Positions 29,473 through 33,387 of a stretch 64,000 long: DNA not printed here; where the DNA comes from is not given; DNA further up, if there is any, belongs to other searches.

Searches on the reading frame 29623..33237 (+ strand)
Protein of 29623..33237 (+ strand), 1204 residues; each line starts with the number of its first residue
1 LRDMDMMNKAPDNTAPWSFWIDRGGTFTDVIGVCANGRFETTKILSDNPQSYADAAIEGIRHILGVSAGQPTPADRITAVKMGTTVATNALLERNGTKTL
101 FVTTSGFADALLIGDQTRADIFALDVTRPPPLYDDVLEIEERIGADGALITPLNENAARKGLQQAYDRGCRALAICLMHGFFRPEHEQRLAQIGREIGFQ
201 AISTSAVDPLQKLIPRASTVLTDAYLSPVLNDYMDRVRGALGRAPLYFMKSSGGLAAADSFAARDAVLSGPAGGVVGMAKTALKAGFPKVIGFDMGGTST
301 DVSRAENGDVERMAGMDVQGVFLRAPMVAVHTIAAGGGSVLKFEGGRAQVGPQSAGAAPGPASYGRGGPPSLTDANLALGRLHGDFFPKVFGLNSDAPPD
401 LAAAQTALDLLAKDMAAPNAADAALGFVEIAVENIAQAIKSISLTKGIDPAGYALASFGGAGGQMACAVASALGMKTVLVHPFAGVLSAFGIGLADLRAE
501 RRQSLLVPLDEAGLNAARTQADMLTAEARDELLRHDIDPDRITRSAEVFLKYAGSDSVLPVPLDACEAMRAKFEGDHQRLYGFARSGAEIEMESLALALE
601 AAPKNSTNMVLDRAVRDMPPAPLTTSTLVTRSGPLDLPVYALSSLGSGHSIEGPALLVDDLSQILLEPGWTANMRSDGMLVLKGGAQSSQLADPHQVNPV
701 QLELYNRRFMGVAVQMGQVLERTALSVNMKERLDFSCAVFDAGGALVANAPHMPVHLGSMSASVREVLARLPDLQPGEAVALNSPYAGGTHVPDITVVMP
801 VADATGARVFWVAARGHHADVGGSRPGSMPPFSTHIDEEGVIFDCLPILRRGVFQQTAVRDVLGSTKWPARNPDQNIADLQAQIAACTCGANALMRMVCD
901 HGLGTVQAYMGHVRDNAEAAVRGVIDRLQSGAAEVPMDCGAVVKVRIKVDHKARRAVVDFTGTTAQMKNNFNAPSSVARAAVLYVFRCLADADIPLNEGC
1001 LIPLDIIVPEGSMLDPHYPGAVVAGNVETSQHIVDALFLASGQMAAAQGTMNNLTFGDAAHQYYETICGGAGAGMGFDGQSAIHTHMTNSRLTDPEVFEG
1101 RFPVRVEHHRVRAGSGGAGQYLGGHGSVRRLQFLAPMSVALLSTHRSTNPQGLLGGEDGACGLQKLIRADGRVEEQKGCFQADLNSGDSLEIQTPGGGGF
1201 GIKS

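Call 67: search_protein_families(library=pfam, proteins=[window:29623-33237:+], max_evalue=0.00001)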
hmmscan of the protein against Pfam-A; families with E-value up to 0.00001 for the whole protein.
window:29623-33237:+ (1204 aa): 3 families
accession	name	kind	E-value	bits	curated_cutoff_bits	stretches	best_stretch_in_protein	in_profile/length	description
PF02538.19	Hydantoinase_B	-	3.3e-181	603.7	26.8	1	698-1201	1-517/519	Hydantoinase B/oxoprolinase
PF01968.24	Hydantoinase_A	-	5.7e-88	295.4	22.9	1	216-500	1-290/291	Hydantoinase/oxoprolinase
PF05378.19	Hydant_A_N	-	1.8e-52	178.1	25.2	1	19-197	2-175/176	Hydantoinase/oxoprolinase N-terminal region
